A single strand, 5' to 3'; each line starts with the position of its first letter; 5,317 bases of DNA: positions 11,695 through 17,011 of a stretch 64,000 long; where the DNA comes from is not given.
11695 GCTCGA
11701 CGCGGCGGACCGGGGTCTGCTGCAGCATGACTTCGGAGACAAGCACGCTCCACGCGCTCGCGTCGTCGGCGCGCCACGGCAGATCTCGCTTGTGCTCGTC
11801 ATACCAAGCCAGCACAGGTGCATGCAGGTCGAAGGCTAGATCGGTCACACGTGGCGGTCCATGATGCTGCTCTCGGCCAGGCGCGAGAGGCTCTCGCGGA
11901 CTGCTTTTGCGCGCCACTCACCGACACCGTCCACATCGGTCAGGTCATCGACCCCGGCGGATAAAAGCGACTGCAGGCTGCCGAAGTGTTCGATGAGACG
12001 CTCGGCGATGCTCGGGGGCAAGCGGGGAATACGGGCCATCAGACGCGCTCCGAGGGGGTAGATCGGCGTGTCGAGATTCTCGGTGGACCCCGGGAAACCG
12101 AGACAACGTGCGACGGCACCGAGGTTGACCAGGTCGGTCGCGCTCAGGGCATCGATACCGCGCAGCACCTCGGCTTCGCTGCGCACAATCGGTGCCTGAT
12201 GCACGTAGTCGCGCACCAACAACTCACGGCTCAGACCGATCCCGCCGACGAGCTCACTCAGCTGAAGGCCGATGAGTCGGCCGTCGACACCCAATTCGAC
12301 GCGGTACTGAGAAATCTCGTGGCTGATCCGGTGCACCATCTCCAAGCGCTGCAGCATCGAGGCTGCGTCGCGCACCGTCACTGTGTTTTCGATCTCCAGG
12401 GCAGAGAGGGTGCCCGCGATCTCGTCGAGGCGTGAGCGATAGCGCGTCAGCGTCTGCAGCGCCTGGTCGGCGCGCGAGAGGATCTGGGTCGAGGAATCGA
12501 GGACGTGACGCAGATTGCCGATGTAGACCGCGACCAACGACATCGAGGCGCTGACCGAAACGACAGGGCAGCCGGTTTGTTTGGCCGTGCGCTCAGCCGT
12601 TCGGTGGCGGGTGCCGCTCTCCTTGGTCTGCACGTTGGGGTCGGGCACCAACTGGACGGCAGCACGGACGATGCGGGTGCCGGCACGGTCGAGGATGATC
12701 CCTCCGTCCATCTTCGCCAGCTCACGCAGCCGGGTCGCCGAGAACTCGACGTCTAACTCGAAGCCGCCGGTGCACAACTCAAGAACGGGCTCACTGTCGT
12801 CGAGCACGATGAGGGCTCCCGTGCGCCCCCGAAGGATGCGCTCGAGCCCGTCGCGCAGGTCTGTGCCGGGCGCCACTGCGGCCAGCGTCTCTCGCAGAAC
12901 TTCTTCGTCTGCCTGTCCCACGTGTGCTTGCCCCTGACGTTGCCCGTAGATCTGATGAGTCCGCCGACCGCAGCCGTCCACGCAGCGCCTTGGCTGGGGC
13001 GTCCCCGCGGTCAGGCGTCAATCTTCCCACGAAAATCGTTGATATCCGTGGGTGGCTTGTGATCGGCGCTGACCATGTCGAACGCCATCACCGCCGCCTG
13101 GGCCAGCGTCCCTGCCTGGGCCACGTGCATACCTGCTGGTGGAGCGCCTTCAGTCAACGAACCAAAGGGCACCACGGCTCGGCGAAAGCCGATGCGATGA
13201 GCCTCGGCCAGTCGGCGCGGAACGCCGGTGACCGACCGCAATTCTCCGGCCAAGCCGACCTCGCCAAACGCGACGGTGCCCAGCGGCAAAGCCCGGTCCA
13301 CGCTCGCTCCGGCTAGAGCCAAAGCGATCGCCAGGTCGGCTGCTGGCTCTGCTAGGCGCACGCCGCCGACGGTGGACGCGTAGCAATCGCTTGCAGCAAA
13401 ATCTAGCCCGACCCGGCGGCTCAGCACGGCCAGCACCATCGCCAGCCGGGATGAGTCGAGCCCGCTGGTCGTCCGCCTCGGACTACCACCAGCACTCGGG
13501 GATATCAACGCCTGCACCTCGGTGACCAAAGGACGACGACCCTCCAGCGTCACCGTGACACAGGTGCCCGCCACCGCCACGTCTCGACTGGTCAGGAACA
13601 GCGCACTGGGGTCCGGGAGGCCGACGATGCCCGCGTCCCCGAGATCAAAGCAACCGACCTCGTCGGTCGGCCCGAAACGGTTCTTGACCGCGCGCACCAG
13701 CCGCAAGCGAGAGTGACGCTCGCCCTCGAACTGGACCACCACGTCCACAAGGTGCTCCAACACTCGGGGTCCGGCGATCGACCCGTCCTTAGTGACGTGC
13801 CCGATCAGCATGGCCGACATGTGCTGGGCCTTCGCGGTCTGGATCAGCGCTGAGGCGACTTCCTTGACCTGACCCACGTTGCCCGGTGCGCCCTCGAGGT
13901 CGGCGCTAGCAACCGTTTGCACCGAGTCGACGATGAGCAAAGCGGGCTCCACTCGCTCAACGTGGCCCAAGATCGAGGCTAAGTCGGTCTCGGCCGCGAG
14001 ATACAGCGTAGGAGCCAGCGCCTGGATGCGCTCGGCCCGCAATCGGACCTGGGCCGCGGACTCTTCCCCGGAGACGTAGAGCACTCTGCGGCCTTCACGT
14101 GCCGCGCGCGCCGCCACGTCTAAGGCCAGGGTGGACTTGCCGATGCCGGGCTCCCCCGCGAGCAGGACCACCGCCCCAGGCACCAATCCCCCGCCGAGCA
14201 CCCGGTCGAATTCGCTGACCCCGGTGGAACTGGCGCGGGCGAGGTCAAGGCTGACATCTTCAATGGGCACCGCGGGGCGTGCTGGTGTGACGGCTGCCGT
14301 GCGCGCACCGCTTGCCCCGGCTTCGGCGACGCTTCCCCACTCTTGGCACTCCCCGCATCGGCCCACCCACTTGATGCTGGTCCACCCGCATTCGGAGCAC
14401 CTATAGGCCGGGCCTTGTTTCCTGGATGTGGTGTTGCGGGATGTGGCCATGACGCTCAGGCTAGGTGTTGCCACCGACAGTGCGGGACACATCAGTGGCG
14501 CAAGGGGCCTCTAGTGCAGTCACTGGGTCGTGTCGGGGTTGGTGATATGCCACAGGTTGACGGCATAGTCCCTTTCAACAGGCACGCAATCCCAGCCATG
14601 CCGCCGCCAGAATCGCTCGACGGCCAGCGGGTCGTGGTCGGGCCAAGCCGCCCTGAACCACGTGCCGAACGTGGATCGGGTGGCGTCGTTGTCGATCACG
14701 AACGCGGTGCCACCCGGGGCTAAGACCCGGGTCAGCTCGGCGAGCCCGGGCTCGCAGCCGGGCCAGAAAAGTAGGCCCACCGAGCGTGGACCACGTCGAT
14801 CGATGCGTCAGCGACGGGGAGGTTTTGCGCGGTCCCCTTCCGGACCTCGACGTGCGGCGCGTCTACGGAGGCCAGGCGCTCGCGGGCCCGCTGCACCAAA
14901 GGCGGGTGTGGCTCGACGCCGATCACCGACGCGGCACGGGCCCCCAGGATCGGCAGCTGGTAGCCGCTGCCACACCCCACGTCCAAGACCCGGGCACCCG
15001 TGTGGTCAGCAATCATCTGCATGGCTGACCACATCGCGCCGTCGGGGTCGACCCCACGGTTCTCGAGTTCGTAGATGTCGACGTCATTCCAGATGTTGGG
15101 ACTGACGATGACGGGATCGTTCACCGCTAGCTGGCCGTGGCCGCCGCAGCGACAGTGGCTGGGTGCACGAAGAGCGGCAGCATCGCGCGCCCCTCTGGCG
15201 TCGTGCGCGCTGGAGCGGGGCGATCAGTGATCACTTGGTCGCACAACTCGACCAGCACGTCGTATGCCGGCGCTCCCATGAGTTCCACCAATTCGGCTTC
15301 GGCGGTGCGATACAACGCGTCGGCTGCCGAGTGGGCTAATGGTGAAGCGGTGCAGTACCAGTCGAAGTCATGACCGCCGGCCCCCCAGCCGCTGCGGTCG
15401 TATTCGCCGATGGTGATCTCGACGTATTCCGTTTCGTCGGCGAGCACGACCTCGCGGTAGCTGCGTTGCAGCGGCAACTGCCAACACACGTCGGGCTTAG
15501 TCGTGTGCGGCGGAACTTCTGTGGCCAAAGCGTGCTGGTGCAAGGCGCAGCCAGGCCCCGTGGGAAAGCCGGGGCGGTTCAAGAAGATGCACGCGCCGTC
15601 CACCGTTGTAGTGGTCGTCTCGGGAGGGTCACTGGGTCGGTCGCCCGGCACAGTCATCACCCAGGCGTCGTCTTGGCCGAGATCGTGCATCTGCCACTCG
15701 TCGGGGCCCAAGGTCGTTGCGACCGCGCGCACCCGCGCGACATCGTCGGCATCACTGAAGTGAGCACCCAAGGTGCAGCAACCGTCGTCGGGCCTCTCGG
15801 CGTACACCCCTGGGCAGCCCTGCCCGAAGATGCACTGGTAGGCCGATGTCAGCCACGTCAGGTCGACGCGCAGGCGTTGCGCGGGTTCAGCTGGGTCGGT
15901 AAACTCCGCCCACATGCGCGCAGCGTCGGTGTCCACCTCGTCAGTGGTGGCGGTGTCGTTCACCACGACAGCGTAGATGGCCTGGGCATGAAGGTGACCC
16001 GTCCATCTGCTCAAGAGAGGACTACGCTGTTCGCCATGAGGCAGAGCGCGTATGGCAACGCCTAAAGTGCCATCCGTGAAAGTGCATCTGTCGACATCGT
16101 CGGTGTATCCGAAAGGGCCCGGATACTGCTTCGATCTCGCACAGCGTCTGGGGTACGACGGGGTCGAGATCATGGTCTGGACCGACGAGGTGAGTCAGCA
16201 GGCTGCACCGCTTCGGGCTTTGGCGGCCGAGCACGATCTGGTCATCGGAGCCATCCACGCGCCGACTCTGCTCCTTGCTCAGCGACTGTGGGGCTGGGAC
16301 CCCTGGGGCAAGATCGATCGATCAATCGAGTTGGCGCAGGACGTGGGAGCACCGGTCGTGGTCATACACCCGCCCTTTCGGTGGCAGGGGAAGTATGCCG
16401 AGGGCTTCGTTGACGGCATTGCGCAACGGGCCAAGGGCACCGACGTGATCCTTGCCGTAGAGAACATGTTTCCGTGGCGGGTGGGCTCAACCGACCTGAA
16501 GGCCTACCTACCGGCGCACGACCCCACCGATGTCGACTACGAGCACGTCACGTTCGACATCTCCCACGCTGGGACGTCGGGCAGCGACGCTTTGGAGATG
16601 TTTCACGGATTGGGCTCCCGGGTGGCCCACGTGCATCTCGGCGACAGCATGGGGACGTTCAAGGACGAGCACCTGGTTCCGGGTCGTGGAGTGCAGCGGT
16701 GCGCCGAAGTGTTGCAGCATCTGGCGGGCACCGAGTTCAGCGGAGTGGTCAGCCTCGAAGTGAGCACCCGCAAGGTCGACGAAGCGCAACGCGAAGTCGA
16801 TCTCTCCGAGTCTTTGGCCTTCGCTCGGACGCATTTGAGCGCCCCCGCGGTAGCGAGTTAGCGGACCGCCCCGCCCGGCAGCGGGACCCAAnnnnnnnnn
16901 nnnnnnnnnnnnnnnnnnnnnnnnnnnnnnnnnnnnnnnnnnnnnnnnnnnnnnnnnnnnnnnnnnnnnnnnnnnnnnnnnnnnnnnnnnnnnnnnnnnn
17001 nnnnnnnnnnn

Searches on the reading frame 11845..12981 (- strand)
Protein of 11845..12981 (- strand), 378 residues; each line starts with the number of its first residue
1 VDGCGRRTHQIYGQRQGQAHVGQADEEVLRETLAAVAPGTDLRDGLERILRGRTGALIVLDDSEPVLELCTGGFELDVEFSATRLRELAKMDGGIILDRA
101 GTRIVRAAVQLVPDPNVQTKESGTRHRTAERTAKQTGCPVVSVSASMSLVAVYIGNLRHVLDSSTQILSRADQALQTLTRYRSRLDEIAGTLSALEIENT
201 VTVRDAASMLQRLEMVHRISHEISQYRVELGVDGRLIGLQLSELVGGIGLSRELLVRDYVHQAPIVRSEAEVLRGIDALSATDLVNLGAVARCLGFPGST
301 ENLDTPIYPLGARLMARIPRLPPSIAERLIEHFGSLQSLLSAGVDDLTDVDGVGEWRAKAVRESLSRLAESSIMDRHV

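Call 76: search_protein_families(library=pfam, proteins=[window:11845-12981:-], max_evalue=0.000001)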
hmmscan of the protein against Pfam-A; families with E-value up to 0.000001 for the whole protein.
window:11845-12981:- (378 aa): 3 families
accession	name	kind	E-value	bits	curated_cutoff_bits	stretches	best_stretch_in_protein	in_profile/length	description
PF10635.14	DisA-linker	-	7.6e-46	155.9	25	1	161-302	1-141/142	DisA bacterial checkpoint controller linker region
PF02457.21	DAC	-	3.7e-26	91.5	27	1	44-155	2-116/119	DisA bacterial checkpoint controller nucleotide-binding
PF12826.13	HHH_2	-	5.6e-07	30.1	27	0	323-364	13-54/64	Helix-hairpin-helix motif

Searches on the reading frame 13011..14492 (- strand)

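Call 76: search_protein_families(library=pfam, proteins=[window:13011-14492:-], max_evalue=0.000001)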
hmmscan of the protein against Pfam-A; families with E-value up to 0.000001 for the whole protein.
window:13011-14492:- (493 aa): 5 families
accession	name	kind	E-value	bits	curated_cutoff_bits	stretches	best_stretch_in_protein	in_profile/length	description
PF06745.19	ATPase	-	4.9e-17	62.5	26.6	1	89-155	2-69/231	KaiC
PF13481.12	AAA_25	-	2.1e-16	60.6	27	1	99-237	25-194/195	AAA domain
PF18073.7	Zn_ribbon_LapB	-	2.9e-10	40.1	25.7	1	30-57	1-28/28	Rubredoxin metal binding domain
PF03796.21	DnaB_C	-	6.7e-08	32.7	27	1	89-155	3-69/255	DnaB-like helicase C terminal domain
PF13541.12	ChlI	-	1.6e-07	31.7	27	0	385-443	61-119/121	Subunit ChlI of Mg-chelatase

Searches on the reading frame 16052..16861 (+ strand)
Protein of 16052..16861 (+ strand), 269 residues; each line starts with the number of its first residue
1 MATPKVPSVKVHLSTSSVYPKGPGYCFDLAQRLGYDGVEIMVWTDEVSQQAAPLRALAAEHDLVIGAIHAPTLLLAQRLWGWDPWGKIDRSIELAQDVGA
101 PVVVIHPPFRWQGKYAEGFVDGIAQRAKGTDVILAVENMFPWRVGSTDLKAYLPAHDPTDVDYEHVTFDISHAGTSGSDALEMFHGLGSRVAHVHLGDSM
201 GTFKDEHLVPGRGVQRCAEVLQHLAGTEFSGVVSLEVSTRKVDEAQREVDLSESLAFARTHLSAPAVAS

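Call 76: search_protein_families(library=pfam, proteins=[window:16052-16861:+], max_evalue=0.000001)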
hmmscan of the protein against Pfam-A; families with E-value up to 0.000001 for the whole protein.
window:16052-16861:+ (269 aa): 1 family
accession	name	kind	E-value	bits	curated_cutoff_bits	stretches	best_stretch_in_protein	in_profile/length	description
PF01261.30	AP_endonuc_2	-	6.7e-24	85.4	31.1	1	27-259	1-247/249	Xylose isomerase-like TIM barrel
